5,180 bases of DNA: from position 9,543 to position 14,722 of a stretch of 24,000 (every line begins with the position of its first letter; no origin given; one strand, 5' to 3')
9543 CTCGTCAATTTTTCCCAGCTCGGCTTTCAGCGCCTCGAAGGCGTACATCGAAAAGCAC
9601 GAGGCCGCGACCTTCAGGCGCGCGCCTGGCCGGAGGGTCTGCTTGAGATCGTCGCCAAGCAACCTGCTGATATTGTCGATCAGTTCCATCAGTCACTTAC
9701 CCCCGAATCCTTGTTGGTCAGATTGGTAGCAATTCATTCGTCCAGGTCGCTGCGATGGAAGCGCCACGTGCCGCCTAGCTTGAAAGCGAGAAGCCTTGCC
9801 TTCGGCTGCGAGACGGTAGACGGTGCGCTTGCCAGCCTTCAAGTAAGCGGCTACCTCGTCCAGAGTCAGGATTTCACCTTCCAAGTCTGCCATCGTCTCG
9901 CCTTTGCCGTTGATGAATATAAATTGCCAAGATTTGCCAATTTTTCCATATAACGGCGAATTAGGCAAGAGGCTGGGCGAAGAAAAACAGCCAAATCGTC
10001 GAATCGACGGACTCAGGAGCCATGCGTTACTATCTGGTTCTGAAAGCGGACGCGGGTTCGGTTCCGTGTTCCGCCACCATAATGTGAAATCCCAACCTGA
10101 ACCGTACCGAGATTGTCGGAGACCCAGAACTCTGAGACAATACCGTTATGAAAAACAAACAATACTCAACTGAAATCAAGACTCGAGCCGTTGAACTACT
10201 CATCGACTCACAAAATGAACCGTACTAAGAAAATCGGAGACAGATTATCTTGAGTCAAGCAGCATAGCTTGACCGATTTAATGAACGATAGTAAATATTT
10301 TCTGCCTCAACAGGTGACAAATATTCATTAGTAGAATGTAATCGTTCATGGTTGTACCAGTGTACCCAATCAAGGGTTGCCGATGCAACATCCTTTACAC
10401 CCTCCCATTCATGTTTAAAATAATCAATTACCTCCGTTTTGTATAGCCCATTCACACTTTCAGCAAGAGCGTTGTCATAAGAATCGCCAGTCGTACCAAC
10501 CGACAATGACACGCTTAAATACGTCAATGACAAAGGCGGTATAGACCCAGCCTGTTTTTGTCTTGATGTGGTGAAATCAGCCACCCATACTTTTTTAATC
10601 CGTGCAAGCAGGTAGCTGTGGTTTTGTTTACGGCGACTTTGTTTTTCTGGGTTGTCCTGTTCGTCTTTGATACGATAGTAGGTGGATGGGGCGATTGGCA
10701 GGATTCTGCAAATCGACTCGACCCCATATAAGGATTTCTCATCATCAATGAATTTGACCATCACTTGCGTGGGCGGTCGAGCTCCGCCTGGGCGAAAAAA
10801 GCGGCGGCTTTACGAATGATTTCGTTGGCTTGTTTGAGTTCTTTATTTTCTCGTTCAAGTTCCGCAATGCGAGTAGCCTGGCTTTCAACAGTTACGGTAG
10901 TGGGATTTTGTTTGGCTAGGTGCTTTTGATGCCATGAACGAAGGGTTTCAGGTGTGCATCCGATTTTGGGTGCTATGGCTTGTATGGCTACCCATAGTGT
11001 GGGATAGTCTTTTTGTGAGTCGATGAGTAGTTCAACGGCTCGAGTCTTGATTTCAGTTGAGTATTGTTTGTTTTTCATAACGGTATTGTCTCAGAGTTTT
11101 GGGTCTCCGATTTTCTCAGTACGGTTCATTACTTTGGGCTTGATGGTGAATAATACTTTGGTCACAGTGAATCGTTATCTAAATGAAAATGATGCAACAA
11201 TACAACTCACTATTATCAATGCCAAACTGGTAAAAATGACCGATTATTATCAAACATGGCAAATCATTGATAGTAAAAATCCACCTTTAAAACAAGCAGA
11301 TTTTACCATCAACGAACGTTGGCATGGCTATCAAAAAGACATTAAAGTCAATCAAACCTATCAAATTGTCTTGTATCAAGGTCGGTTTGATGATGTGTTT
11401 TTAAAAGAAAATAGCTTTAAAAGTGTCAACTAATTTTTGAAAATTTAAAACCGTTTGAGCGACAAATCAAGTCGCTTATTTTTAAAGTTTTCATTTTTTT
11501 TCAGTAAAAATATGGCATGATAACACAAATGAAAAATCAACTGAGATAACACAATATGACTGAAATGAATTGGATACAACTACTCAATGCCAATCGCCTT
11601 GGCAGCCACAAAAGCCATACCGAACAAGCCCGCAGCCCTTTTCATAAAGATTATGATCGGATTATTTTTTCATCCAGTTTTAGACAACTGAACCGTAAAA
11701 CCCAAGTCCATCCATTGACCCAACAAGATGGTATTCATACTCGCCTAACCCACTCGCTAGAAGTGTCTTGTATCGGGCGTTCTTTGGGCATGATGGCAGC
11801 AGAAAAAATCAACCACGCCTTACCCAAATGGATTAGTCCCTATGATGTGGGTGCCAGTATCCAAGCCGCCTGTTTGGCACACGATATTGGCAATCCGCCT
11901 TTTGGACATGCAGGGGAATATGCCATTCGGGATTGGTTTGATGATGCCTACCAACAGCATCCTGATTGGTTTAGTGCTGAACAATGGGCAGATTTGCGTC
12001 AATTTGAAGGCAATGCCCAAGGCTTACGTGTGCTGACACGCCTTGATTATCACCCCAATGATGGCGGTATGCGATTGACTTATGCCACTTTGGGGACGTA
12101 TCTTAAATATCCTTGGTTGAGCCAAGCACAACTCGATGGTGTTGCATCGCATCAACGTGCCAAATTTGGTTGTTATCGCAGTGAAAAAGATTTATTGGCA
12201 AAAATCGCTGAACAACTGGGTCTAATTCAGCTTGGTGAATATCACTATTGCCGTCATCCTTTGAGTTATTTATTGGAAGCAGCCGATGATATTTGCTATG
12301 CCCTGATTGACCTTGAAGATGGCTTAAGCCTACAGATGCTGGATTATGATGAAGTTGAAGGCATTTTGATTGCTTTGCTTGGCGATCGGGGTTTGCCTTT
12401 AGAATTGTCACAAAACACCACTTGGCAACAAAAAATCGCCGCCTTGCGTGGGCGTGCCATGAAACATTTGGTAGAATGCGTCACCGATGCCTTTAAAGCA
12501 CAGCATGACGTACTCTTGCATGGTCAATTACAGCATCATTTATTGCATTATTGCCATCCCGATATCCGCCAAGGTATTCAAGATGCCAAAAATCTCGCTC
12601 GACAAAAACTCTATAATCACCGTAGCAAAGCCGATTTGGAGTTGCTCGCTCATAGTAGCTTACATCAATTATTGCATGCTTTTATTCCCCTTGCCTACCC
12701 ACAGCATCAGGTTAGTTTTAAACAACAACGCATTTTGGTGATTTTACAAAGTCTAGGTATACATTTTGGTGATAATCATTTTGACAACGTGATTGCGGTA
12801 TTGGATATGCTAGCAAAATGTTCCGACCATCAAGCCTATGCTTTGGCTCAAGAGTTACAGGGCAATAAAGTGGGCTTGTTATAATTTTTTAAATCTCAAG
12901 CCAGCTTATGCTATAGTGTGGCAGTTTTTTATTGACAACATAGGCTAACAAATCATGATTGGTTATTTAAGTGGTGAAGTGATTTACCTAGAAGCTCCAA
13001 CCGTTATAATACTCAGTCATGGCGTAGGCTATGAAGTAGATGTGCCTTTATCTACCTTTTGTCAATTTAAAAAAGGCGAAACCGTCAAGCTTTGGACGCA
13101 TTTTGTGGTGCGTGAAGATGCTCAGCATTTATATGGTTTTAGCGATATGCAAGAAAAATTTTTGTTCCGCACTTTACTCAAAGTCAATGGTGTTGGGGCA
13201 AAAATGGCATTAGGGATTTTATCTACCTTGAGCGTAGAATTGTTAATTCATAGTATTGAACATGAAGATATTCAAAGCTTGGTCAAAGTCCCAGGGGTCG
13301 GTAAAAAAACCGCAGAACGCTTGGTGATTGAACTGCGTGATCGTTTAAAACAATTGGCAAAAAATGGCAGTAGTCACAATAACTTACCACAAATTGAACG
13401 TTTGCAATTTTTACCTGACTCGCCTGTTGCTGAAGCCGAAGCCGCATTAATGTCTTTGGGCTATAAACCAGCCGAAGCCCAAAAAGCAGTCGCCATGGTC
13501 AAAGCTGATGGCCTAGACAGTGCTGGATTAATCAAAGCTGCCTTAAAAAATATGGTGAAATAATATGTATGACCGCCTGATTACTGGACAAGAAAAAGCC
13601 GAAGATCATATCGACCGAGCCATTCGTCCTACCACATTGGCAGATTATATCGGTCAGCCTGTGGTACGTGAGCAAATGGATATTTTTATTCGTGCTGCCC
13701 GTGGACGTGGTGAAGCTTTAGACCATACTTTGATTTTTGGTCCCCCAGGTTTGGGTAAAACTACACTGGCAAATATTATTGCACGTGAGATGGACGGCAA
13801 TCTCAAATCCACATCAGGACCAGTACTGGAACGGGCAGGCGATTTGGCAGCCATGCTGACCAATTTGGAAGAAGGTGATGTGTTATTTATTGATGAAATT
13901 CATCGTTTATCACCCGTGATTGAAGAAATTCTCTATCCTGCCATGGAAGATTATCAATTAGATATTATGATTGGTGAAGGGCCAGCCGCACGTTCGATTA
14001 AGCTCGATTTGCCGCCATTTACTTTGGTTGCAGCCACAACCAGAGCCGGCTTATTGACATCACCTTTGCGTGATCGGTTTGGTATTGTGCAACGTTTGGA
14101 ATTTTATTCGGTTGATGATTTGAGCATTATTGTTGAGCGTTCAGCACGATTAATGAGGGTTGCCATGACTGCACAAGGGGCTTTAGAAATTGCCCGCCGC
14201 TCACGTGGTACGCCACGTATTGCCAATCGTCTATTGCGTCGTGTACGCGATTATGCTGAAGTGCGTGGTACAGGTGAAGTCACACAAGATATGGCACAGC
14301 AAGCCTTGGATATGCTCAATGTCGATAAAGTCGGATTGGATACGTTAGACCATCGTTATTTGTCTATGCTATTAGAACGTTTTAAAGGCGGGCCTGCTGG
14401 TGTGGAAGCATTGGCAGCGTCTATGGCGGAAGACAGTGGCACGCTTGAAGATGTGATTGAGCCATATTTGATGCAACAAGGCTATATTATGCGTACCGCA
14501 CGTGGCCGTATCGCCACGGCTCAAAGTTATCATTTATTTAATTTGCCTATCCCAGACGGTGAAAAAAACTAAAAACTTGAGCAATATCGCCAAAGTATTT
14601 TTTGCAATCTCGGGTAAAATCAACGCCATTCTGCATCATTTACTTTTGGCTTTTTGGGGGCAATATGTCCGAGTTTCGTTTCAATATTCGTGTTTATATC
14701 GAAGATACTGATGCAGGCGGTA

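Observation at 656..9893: Type III Mod/Res core embedded in a five-gene operon with an SNF2-family helicase and a DUF4391-like protein: candidate uncharacterised four-component restriction-like defence system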

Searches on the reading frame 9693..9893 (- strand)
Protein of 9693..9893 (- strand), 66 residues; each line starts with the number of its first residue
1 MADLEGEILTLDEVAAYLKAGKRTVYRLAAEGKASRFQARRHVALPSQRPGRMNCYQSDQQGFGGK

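Call 4: search_protein_families(library=pfam, proteins=[window:9693-9893:-], max_evalue=0.01)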
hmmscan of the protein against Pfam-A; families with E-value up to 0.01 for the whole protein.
window:9693-9893:- (66 aa): 1 family
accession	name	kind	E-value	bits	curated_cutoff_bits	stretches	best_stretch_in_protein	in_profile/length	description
PF12728.13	HTH_17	-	8.7e-07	29.6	27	1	9-34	2-27/51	Helix-turn-helix domain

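Call 5: search_protein_families(library=padloc, proteins=[window:9693-9893:-], max_evalue=0.01)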
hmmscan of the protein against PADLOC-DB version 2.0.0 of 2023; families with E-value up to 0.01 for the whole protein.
window:9693-9893:- (66 aa): 1 family
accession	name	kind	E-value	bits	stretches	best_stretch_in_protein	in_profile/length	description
PDLC04133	mad1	-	0.0021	16.3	1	9-33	6-30/60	mads_1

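Call 6: search_protein_families(library=ncbifam, proteins=[window:9693-9893:-], max_evalue=0.01)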
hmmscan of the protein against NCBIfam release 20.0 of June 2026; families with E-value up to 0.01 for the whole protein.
window:9693-9893:- (66 aa): 3 families
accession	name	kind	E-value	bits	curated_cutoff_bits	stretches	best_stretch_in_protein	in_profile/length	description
NF047737.1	antiphage_MADS1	equivalog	8.8e-09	35.5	80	1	7-41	2-36/49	methylation-associated defense system helix-turn-helix domain-containing protein MAD1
TIGR01764.1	excise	domain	1.9e-07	31.3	28.8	1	9-43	2-36/49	excisionase family DNA-binding protein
NF033787.1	HTH_BldC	subfamily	0.0023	17.8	77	1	7-35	1-29/49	BldC family transcriptional regulator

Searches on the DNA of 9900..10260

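Call 124: search_rna_families(source=window, start=9900, end=10260, threshold=evalue, max_evalue=1, show_alignments=1)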
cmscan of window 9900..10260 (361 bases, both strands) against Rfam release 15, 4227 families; matches with E-value up to 1: 1.
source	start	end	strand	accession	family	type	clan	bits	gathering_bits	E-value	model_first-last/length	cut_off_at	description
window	10108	10147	-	RF00651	mir-221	Gene; miRNA;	-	15.7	46.6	0.57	1-84/84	no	mir-221 microRNA precursor family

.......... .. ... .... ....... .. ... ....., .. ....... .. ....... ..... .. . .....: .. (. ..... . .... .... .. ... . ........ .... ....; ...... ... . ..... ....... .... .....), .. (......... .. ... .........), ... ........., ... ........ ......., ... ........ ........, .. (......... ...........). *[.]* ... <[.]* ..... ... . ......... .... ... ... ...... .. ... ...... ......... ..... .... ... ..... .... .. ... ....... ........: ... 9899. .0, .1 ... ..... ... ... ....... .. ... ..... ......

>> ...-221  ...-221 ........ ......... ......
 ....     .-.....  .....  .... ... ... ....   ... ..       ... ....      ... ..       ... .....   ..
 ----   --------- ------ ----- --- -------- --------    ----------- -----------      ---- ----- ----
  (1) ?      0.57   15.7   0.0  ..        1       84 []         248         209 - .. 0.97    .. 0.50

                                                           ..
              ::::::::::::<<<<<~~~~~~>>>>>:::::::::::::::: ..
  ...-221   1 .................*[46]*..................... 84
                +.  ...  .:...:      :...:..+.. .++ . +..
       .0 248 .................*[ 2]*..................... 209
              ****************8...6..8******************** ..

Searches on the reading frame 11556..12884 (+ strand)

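Call 57: search_protein_families(library=pfam, proteins=[window:11556-12884:+], max_evalue=0.001)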
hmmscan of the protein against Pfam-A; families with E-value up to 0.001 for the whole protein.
window:11556-12884:+ (442 aa): 1 family
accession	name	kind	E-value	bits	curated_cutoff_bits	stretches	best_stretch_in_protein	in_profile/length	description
PF01966.28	HD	-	3.8e-06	27.6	22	1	63-126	1-51/116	HD domain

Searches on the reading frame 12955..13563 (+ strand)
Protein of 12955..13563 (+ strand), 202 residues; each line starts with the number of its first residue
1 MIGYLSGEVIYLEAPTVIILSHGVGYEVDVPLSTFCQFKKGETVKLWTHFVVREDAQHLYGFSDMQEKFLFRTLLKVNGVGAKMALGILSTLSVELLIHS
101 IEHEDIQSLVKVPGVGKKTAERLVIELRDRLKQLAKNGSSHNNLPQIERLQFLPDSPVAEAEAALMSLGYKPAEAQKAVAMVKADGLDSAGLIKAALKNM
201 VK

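Call 57: search_protein_families(library=pfam, proteins=[window:12955-13563:+], max_evalue=0.001)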
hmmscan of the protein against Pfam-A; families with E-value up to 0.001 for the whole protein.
window:12955-13563:+ (202 aa): 5 families
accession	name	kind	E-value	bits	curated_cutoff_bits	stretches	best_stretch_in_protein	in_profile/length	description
PF01330.27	RuvA_N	-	2.9e-24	85.4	23.6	1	1-61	1-61/61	RuvA N terminal domain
PF14520.12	HHH_5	-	1.7e-16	60.8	27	1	71-129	1-57/57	Helix-hairpin-helix domain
PF07499.19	RuvA_C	-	1.2e-14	54.9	24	1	157-200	2-46/47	RuvA, C-terminal domain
PF00633.29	HHH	-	1.2e-07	31.6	24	1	106-123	10-27/30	Helix-hairpin-helix motif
PF21176.3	RecR_HhH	-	2.7e-05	24.3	27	1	106-130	5-29/45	RecR, helix-hairpin-helix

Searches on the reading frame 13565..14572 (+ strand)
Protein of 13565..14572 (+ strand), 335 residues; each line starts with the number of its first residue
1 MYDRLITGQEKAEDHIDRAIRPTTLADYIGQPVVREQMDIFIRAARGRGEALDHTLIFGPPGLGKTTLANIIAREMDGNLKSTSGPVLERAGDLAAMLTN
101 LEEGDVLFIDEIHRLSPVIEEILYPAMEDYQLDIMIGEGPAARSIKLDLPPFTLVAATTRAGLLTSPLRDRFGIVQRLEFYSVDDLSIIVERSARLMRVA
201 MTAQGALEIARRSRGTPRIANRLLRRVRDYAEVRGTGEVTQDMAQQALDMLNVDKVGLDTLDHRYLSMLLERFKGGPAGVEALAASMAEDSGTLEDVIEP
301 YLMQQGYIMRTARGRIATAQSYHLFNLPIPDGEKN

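Call 57: search_protein_families(library=pfam, proteins=[window:13565-14572:+], max_evalue=0.001)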
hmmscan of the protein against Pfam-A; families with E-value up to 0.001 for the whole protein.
window:13565-14572:+ (335 aa): 8 families
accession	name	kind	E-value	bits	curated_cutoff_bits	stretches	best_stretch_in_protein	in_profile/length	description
PF05496.18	RuvB_N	-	1.7e-80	268.8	27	1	20-178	1-159/159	Holliday junction DNA helicase RuvB P-loop domain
PF17864.7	AAA_lid_4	-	2.2e-32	111.1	27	1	181-254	1-74/74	RuvB AAA lid domain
PF05491.19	RuvB_C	-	2.6e-24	85.4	24.7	1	256-325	2-71/72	RuvB C-terminal winged helix domain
PF00004.35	AAA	-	2.5e-19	70.4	21.2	1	56-178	2-129/131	ATPase family associated with various cellular activities (AAA)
PF07728.20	AAA_5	-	1e-09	39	22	1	95-172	65-139/139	AAA domain (dynein-related subfamily)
PF13401.12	AAA_22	-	0.00026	21.7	27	0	54-75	7-28/130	AAA domain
PF07726.17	AAA_3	-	0.00045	20.5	27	0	54-81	1-28/131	ATPase family associated with various cellular activities (AAA)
PF13191.12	AAA_16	-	0.0008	20.4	32.6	0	40-79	15-51/167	AAA ATPase domain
